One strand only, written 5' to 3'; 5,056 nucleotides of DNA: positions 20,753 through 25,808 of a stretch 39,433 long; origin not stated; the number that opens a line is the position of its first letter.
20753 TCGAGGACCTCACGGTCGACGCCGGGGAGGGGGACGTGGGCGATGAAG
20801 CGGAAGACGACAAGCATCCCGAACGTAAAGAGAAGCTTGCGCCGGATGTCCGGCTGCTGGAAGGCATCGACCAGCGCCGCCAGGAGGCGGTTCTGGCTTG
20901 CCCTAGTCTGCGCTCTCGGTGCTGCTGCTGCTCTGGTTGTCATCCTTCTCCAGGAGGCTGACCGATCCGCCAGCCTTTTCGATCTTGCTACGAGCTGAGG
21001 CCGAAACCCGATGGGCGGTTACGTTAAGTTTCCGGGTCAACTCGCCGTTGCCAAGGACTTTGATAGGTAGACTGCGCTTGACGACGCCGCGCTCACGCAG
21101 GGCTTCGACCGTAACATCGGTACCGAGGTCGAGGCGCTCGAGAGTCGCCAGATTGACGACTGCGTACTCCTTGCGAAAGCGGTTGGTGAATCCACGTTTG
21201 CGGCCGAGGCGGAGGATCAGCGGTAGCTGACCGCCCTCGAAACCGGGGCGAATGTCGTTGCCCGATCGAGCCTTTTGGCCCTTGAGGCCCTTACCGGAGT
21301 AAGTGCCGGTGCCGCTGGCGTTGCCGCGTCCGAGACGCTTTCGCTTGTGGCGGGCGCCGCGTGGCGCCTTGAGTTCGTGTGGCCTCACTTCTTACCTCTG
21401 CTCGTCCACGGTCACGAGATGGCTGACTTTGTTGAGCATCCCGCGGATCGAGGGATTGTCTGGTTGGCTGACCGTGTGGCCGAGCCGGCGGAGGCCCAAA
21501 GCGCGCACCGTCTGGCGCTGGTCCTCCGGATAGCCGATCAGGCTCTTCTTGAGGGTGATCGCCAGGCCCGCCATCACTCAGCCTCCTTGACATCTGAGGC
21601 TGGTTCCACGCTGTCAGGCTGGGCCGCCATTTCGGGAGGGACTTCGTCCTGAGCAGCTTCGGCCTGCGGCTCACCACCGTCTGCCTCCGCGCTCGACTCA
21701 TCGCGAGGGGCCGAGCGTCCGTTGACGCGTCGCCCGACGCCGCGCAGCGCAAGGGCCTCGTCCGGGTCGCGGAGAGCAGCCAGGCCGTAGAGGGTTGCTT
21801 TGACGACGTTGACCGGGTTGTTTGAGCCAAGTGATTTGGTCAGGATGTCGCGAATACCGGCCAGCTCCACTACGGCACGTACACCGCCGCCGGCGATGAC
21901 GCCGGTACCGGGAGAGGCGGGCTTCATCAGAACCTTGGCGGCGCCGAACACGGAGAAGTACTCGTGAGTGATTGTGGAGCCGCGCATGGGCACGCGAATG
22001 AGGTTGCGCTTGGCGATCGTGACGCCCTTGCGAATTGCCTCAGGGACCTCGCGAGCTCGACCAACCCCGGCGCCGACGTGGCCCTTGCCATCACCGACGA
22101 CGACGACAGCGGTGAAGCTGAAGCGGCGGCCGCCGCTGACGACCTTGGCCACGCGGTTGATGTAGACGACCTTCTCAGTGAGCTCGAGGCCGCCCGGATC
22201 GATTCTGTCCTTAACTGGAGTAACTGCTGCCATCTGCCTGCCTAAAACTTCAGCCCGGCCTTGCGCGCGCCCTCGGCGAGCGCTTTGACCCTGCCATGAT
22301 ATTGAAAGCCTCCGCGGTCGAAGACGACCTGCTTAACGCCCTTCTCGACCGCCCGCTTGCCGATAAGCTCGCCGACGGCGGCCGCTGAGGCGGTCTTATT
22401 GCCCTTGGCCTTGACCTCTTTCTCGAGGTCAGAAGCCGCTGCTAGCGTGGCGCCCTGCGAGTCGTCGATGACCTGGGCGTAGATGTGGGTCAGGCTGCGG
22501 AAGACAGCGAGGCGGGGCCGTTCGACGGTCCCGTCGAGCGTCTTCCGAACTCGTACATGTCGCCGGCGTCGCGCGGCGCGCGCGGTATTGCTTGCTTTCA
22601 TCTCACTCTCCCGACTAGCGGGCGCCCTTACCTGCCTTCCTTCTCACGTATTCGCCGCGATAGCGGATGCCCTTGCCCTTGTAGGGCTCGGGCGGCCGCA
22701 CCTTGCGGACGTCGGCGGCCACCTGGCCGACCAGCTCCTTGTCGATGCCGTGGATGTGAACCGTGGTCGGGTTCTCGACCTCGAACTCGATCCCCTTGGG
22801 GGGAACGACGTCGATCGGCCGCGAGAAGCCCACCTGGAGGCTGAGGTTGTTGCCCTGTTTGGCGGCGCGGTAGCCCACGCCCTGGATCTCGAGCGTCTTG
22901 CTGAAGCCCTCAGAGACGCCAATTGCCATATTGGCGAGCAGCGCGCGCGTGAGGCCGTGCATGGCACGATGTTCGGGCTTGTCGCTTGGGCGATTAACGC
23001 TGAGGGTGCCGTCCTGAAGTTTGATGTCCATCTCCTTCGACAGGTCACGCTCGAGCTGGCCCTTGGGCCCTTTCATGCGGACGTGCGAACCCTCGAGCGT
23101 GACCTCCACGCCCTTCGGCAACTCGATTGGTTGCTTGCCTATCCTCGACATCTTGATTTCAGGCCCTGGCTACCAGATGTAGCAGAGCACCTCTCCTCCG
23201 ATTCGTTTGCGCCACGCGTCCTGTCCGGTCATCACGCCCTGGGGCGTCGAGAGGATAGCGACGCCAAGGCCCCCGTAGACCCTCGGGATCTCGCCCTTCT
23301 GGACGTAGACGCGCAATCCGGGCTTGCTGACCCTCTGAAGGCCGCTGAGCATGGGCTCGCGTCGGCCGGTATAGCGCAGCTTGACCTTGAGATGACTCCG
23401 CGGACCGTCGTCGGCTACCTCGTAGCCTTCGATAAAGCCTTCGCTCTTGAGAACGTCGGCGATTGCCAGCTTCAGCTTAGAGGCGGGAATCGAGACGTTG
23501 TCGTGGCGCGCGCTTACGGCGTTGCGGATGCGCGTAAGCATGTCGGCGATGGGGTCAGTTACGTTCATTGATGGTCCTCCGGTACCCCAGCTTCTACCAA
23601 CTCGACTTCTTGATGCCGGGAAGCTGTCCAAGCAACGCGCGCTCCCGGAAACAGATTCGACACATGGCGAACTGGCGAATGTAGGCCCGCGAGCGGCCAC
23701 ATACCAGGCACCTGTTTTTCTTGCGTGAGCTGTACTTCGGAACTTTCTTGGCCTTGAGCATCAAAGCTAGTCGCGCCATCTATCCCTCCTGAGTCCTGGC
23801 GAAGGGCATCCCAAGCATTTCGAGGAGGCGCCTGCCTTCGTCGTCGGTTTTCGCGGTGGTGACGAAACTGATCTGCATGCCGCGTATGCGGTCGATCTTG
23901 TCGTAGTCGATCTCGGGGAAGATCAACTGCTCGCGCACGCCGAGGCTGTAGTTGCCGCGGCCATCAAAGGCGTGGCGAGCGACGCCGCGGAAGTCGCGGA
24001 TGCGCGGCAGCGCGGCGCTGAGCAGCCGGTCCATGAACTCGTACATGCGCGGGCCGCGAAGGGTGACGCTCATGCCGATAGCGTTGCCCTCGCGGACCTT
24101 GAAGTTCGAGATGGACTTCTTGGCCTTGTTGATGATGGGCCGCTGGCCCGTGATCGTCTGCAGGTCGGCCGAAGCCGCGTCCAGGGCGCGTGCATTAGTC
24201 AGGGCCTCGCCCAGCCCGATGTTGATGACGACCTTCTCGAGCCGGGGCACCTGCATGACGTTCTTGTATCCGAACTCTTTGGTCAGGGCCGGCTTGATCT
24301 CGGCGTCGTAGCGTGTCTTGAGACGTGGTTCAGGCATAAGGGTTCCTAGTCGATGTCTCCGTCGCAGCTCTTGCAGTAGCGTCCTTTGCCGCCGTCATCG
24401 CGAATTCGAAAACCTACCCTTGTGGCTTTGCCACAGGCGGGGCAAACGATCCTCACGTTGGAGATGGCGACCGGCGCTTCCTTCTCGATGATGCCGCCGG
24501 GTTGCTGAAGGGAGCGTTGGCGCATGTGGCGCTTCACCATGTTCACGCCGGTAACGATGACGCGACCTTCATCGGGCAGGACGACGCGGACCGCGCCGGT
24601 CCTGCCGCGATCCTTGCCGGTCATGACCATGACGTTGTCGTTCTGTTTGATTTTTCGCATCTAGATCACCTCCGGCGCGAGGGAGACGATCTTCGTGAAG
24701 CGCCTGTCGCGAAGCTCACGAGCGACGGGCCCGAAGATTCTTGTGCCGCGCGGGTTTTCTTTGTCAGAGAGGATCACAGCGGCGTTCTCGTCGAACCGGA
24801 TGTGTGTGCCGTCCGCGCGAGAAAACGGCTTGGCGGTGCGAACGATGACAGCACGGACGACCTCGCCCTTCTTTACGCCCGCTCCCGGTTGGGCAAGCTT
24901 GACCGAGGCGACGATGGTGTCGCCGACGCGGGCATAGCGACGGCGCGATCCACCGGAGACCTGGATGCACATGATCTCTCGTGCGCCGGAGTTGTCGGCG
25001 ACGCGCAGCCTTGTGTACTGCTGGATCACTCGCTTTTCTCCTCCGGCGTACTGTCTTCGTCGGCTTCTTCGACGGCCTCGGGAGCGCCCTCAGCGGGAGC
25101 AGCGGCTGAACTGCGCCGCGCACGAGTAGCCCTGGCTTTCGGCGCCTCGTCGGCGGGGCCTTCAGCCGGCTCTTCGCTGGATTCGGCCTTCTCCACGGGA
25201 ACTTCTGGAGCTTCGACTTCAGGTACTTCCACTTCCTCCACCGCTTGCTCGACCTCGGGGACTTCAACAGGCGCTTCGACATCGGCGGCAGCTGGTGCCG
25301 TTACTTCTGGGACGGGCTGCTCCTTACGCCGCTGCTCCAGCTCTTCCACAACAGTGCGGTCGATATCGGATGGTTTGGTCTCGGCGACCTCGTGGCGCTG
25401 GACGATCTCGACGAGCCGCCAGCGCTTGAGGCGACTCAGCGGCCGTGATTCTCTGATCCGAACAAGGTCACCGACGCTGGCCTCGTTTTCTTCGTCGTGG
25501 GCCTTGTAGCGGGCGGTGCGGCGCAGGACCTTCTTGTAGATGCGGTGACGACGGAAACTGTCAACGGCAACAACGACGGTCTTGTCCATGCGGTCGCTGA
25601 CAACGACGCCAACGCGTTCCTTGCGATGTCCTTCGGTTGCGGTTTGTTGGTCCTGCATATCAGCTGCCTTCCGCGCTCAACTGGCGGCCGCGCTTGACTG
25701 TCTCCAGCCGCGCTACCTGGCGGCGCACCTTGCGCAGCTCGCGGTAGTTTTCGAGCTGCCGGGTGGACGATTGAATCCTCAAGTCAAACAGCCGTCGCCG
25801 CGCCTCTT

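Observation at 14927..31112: Locus-wide pattern of core translation and transcription proteins carrying long acidic low-complexity extensions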

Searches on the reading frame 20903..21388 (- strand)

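Call 4: search_protein_families(library=pfam, proteins=[window:20903-21388:-])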
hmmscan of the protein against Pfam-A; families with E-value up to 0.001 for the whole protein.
window:20903-21388:- (161 aa): 1 family
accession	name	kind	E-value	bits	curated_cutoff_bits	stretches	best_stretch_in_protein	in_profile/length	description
PF00828.25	Ribosomal_L27A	-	1e-19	71.2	21.5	1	77-143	1-71/72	Ribosomal proteins 50S-L15, 50S-L18e, 60S-L27A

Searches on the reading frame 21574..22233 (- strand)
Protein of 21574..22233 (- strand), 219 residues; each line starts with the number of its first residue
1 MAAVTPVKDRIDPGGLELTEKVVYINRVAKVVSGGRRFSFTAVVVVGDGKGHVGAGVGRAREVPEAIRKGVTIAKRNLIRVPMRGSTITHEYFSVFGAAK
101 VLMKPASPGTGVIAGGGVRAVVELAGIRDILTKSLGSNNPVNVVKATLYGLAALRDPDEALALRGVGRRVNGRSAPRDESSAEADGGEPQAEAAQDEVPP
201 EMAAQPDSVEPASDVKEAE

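Call 4: search_protein_families(library=pfam, proteins=[window:21574-22233:-])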
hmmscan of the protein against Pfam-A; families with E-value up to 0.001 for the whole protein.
window:21574-22233:- (219 aa): 2 families
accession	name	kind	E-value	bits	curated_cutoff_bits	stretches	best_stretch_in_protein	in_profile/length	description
PF03719.21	Ribosomal_S5_C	-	4.7e-29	100.1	21.5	1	96-163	3-70/71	Ribosomal protein S5, C-terminal domain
PF00333.26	Ribosomal_S5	-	1.7e-27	95.6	27.1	1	18-82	1-65/65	Ribosomal protein S5, N-terminal domain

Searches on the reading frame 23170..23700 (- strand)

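Call 4: search_protein_families(library=pfam, proteins=[window:23170-23700:-])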
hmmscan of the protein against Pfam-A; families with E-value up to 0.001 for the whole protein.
window:23170-23700:- (176 aa): 1 family
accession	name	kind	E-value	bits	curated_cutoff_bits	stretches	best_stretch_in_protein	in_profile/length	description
PF00410.24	Ribosomal_S8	-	2.1e-49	167.2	24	1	49-176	1-126/126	Ribosomal protein S8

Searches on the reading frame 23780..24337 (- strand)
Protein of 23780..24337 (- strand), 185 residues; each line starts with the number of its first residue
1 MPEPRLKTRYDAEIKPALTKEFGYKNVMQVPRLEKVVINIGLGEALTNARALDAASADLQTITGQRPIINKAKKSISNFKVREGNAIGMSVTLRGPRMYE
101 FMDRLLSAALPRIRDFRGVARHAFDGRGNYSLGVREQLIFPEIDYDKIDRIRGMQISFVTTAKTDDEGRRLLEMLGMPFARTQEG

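Call 7: find_related_loci(query=window:23780-24337:-, collection=genome_contigs, flank=10000)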
Query window:23780-24337:- (185 aa) in genome_contigs; peptide patterns used: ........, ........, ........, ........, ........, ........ (x = any residue, [..] = any of these).
600 stretches matched a pattern (row limit reached: there are more); 591 encode a relative of the query (tblastn E <= 1e-3); the best 80 are kept; 80 distinct loci.
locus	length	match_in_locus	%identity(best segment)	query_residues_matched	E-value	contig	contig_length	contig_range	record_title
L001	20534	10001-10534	70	4-181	4e-87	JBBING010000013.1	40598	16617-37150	MAG: Chloroflexota bacterium isolate BQF170218_bin_250 NODE_621_length_40598_cov_7.342772, whole genome shotgun sequence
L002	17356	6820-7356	70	5-183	6e-86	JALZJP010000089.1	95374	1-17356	MAG: Chloroflexota bacterium isolate MOJ bin43 SC8837-39_k127_1161003, whole genome shotgun sequence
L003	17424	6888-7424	69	5-183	4e-85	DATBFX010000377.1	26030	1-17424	MAG TPA_asm: Thermomicrobiales bacterium isolate SMAG_U3822 k141_2497028, whole genome shotgun sequence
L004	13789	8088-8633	69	4-185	2e-84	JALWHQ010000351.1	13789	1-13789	MAG: Anaerolineae bacterium isolate M17_maxbin2_scaf2bin.060 M17_NODE_4283_length_13789_cov_3.311009, whole genome shotg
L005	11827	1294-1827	67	4-181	4e-83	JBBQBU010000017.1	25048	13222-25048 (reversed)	MAG: Chloroflexota bacterium isolate Co_metawrap_1307 Cmw_1307_k141_25247733_length_25048_cov_8.9987, whole genome shotg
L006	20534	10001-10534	68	6-185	3e-83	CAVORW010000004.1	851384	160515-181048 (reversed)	MAG: uncultured Chloroflexia bacterium isolate MFD09964.bin.2.12 genome assembly, contig: contig_30722, whole genome sho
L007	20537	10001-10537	65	5-183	2e-82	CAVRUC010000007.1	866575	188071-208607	MAG: uncultured Chloroflexia bacterium isolate MFD02840.bin.1.240 genome assembly, contig: contig_31997, whole genome sh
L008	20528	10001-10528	68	6-181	3e-82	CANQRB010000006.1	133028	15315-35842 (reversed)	MAG: uncultured Clostridia bacterium isolate Lapin-008__bin63 genome assembly, contig: Lapin-008__NODE_118_length_133028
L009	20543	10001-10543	65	1-181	5e-82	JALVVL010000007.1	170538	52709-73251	MAG: Anaerolineales bacterium isolate M10_metabat1_scaf2bin.023 M10_NODE_14_length_170538_cov_12.700454, whole genome sh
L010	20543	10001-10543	66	5-185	4e-82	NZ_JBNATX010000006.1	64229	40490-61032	MAG: Caldanaerobacter sp. isolate Kamch4342-3A-MB-04 bin3.fa-6, whole genome shotgun sequence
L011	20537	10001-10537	65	4-182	9e-82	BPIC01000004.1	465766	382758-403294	MAG: Dehalococcoidia bacterium KatS3mg060 DNA, contig_9384, whole genome shotgun sequence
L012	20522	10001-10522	67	6-179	1e-81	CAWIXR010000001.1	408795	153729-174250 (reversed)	MAG: uncultured Chloroflexia bacterium isolate MFD05747.bin.1.166 genome assembly, contig: contig_11903, whole genome sh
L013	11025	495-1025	67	4-180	4e-81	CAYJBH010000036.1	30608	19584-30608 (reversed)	MAG TPA_asm: uncultured Oscillospiraceae bacterium isolate ERP123703_co1_269 genome assembly, contig: NODE_1467_length_3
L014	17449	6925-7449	67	5-179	2e-81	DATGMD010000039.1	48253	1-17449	MAG TPA_asm: Chloroflexota bacterium isolate SMAG_U9903 k141_212875, whole genome shotgun sequence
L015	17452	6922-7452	67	5-181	1e-80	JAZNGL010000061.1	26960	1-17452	MAG: Clostridia bacterium isolate T1900044705_TS20190171.MAGScoT_cleanbin_000010 SGB_1808_k141_317247, whole genome shot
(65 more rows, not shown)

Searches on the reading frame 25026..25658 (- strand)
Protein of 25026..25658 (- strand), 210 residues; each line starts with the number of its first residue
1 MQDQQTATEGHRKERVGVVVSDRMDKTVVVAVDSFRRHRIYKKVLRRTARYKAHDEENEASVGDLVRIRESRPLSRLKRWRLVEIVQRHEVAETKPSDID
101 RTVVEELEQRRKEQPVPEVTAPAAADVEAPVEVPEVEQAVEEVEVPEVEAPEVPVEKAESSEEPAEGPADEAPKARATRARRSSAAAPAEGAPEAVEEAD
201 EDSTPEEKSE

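Call 4: search_protein_families(library=pfam, proteins=[window:25026-25658:-])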
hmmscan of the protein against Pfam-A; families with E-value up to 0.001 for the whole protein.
window:25026-25658:- (210 aa): 1 family
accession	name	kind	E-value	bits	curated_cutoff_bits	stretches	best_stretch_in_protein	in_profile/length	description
PF00366.26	Ribosomal_S17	-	4e-29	101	25.9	1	17-84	1-68/68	Ribosomal protein S17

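Call 66: search_solved_structures(query=window:25026-25658:-, max_evalue=0.00001)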
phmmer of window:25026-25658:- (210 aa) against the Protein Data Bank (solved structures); distinct sequences matched with E-value up to 0.00001: 70 (the best 60 are shown).
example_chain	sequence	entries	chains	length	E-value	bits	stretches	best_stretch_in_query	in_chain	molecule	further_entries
9i5v_e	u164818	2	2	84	1.2e-25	93.9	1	11-88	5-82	Small ribosomal subunit protein uS17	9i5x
1eg0_G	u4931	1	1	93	5.1e-24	88.6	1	10-88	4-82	PROTEIN (S17 RIBOSOMAL PROTEIN)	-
8crx_Q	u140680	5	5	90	9.3e-24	87.8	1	9-88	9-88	30S ribosomal protein S17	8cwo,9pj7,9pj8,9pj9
1qd7_I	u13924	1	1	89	9.7e-24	87.7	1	12-88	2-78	S17 RIBOSOMAL PROTEIN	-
1rip_A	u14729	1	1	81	1.3e-23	87.3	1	12-88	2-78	RIBOSOMAL PROTEIN S17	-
5nd8_q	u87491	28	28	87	7.2e-23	84.9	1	10-88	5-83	30S ribosomal protein S17 | Small ribosomal subunit protein uS17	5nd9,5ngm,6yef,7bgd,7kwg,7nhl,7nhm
32nj_Q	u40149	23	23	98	8e-23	84.7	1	9-88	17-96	Small ribosomal subunit protein uS17 | 30S ribosomal protein S17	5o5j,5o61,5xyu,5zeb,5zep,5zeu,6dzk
5v93_q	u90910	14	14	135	8.1e-23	84.7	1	8-88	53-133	30S ribosomal protein S17 | Small ribosomal subunit protein uS17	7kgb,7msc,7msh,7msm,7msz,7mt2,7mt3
5li0_q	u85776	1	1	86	8.2e-23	84.7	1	10-88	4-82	30S ribosomal protein S17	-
8yp6_q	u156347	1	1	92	8.2e-23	84.7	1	9-88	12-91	Small ribosomal subunit protein uS17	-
6dzi_5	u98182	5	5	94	8.8e-23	84.6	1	9-88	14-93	30S ribosomal protein S17 | Small ribosomal subunit protein uS17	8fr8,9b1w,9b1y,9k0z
5t7v_S8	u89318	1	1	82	1.4e-22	83.9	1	11-88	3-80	30S ribosomal protein S17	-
5tcu_S8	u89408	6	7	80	1.5e-22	83.9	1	12-88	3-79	30S ribosomal protein S17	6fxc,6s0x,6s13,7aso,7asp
3j9w_AQ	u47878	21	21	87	3.3e-22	82.7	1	10-88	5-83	30S ribosomal protein uS17 | 30S ribosomal protein S17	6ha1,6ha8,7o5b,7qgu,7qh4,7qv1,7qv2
5njt_Q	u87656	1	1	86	3.8e-22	82.5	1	10-88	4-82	30S ribosomal protein S17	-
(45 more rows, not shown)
